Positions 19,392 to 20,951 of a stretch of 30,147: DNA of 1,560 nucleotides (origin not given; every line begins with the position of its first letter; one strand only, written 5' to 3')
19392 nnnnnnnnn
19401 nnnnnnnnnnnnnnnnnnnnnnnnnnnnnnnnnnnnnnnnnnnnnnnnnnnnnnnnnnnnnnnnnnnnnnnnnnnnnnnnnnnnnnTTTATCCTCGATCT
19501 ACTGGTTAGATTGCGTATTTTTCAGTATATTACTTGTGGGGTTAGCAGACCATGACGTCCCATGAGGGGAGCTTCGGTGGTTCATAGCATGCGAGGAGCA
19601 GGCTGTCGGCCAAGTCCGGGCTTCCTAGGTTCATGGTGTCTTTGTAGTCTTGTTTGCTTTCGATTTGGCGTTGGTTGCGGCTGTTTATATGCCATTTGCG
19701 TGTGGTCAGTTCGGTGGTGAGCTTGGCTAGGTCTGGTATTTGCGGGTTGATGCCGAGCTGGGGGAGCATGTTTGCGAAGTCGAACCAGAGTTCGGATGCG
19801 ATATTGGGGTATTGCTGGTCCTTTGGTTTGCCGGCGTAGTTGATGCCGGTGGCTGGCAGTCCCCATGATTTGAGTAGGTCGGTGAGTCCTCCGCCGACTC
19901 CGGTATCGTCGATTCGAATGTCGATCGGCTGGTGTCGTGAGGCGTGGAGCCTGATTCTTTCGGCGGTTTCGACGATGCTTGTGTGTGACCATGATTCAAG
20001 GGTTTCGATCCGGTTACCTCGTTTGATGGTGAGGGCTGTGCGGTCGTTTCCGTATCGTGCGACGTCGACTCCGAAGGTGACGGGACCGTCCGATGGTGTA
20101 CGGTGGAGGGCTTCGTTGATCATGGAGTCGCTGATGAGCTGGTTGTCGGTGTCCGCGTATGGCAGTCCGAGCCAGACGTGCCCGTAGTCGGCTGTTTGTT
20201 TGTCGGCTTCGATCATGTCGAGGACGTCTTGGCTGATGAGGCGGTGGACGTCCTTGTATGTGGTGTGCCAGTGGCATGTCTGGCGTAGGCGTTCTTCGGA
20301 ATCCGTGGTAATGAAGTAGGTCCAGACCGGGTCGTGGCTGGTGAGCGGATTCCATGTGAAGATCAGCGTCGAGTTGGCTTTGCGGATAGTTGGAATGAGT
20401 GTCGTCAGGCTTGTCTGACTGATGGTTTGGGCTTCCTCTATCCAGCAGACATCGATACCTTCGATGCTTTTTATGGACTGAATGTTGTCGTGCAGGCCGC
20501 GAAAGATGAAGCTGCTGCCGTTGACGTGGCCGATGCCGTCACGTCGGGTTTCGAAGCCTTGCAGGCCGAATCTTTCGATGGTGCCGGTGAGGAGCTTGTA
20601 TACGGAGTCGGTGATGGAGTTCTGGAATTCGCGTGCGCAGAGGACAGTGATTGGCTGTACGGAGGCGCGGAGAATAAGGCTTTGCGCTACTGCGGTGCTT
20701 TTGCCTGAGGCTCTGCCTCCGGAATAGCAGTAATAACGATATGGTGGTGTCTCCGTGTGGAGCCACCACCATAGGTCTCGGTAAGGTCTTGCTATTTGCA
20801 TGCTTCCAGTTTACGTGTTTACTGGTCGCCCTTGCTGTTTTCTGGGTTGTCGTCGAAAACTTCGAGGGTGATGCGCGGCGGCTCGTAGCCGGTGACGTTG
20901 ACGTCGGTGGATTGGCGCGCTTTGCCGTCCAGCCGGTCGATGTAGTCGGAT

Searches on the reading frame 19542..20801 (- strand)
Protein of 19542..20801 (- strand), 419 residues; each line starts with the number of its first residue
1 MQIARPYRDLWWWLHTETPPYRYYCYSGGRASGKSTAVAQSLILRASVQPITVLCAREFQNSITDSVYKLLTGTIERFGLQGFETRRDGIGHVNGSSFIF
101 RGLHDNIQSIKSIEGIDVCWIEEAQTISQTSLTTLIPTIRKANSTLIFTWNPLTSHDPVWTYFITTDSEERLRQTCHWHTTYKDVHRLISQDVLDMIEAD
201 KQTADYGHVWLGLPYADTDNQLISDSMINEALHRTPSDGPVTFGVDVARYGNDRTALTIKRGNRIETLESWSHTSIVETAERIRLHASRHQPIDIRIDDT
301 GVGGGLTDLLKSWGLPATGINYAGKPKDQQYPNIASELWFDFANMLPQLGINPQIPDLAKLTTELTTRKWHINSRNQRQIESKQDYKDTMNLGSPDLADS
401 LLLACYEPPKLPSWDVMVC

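Call 7: search_protein_families(library=phrogs, proteins=[window:19542-20801:-], max_evalue=0.001)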
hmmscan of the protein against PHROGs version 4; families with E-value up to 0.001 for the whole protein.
window:19542-20801:- (419 aa): 3 families
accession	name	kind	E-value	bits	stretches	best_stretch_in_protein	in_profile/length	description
phrog_2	-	head and packaging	4.8e-51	175.4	1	10-410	272-594/807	terminase large subunit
phrog_3717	-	head and packaging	4.1e-50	171.8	1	21-248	23-259/277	terminase large subunit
phrog_8711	-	head and packaging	4.4e-08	34.1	1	22-81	26-86/89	terminase large subunit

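Call 8: search_dna_similar(query=window:19542-20801:-, collection=phages, mode=protein, max_rows=15)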
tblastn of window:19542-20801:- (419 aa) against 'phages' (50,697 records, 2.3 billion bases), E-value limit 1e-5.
Records with a match: 1617; places in all: 1620; records where one place covers at least 80% of the query: 460.
Best place of each record, by identity: <60% 1617.
By first word of the organism name: Pseudomonas 368; Vibrio 347; Salmonella 135; Klebsiella 85; Acinetobacter 83; Enterococcus 81; Escherichia 66; Streptococcus 42; Clostridium 42; Staphylococcus 29; and 74 more.
By host as written in the record: - 416; Pseudomonas aeruginosa 153; Pseudomonas aeruginosa PAO1 91; Klebsiella pneumoniae 51; Acinetobacter baumannii 41; Escherichia coli 31; Pseudomonas sp. 30; Clostridium sporogenes ATCC-15579 30; and 389 more.
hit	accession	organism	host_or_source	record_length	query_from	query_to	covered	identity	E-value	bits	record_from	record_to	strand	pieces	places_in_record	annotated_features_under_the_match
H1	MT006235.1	Bifidobacterium phage BlindBasel1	Bifidobacterium asteroides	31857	1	419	100%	49.3%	2e-117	382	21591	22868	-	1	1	hypothetical protein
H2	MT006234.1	Bifidobacterium phage BlindUri1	Bifidobacterium asteroides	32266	1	419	100%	48.8%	1e-116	380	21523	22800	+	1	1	hypothetical protein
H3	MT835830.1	Bacteriophage sp.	human fecal samples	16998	24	408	92%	33.4%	7e-48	181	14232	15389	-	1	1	record has no annotation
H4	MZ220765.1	Edwardsiella phage PVN06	Edwardsiella ictaluri strain E1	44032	8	404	95%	31.8%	5e-38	152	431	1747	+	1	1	terminase large subunit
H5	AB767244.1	Edwardsiella phage MSW-3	-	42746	8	404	95%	31.5%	1e-37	151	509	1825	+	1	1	putative terminase, large subunit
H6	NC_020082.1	Edwardsiella phage MSW-3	-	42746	8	404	95%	31.5%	1e-37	151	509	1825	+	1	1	terminase large subunit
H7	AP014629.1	Edwardsiella phage GF-2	-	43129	8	408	96%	31.2%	9e-41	160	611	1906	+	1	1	putative terminase large subunit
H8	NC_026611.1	Edwardsiella phage GF-2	-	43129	8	408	96%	31.2%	9e-41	160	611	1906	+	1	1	terminase large subunit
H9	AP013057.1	Edwardsiella phage PEi21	Edwardsiella ictaluri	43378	8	404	95%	31.3%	2e-37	150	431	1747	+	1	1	phage terminase, large subunit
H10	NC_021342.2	Edwardsiella phage PEi21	Edwardsiella ictaluri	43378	8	404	95%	31.3%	2e-37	150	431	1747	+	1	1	terminase large subunit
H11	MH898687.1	Edwardsiella phage Edno5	Edwardsiella anguillarum EA011113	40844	8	408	96%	30.9%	8e-41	160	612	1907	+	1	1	terminase large subunit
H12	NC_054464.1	Edwardsiella phage Edno5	Edwardsiella anguillarum EA011113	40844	8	408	96%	30.9%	8e-41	160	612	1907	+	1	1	terminase large subunit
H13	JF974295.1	Psychrobacter phage pOW20-A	Psychrobacter sp. OW20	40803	12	404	94%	30.6%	1e-39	157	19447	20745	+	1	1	phage terminase large subunit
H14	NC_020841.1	Psychrobacter phage pOW20-A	Psychrobacter sp. OW20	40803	12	404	94%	30.6%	1e-39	157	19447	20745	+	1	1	terminase large subunit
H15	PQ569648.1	Klebsiella phage P12620-1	Klebsiella sp.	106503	8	404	95%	30.0%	4e-31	132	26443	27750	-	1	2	hypothetical protein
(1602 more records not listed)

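Call 53: find_related_loci(query=A2, collection=genome_contigs, flank=10000)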
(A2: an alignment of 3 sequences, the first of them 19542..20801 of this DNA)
Query A2 (419 aa) in genome_contigs; peptide patterns used: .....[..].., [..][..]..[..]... (x = any residue, [..] = any of these).
182 stretches matched a pattern; 147 encode a relative of the query (tblastn E <= 1e-3); the best 80 are kept; 80 distinct loci.
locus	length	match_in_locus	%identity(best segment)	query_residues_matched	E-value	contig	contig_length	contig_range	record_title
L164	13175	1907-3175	45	3-416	9e-108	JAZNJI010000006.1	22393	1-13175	MAG: Paludibacteraceae bacterium isolate T1900044680_TS20190146.MAGScoT_cleanbin_000028 SGB_1682_k141_3989846, whole gen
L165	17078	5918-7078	37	19-406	2e-75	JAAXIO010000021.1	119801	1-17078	MAG: Candidatus Saccharibacteria bacterium isolate SW22112_bin_18 NODE_48_length_119801_cov_13.039567, whole genome shot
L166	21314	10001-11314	30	20-417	4e-49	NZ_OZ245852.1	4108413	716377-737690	MAG: Novosphingobium sp. isolate a05ab0e1-76a9-416e-a5c0-6052ab7e7506 chromosome 1, complete sequence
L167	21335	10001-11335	31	18-416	6e-49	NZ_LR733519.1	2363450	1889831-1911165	Burkholderia sp. 8Y isolate Burkholderia sp. 8Y, whole genome shotgun sequence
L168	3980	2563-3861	30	18-408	5e-49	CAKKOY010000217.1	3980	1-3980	Ralstonia syzygii subsp. syzygii strain LMG 10661 genome assembly, contig: 217, whole genome shotgun sequence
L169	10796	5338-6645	30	2-411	1e-48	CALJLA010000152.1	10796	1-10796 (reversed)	MAG TPA_asm: uncultured proteobacterium isolate SRR7515930_bin.63_CONCOCT_v1.1_MAG genome assembly, contig: ERZ869936.24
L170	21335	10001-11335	31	8-404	3e-46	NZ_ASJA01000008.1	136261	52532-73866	Euryhalocaulis caribicus strain JL2009 contig00008, whole genome shotgun sequence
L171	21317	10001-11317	28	21-408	2e-44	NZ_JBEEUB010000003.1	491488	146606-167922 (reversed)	Proteus hauseri strain fly-1077 contig00003, whole genome shotgun sequence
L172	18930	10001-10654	41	20-248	1e-43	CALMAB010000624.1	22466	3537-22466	MAG TPA_asm: uncultured Acetobacteraceae bacterium isolate SRR13685132_bin.25_CONCOCT_v1.1_MAG genome assembly, contig:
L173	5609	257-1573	31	20-404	5e-43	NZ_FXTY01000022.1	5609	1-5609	Shimia sagamensis strain DSM 29734 Ga0170411_122, whole genome shotgun sequence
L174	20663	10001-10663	38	22-246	9e-43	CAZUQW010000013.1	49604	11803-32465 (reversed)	MAG TPA_asm: uncultured Synergistaceae bacterium isolate SRP192927_co8_89 genome assembly, contig: NODE_492_length_49604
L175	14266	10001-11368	30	8-416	2e-42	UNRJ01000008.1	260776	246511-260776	Rhodobacteraceae bacterium Alg238-R152 genome assembly, contig: Contig_8, whole genome shotgun sequence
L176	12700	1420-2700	29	20-404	2e-42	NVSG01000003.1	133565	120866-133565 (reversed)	MAG: Hyphomicrobiales bacterium isolate NORP147 Contig_source1382A_316, whole genome shotgun sequence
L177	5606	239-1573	31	8-404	2e-42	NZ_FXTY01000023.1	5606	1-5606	Shimia sagamensis strain DSM 29734 Ga0170411_123, whole genome shotgun sequence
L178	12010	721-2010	29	20-405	7e-42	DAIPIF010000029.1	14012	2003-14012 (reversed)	MAG TPA_asm: Psychrobacter sp. isolate CTOTU5060 NODE_250_length_14012_cov_17.282081, whole genome shotgun sequence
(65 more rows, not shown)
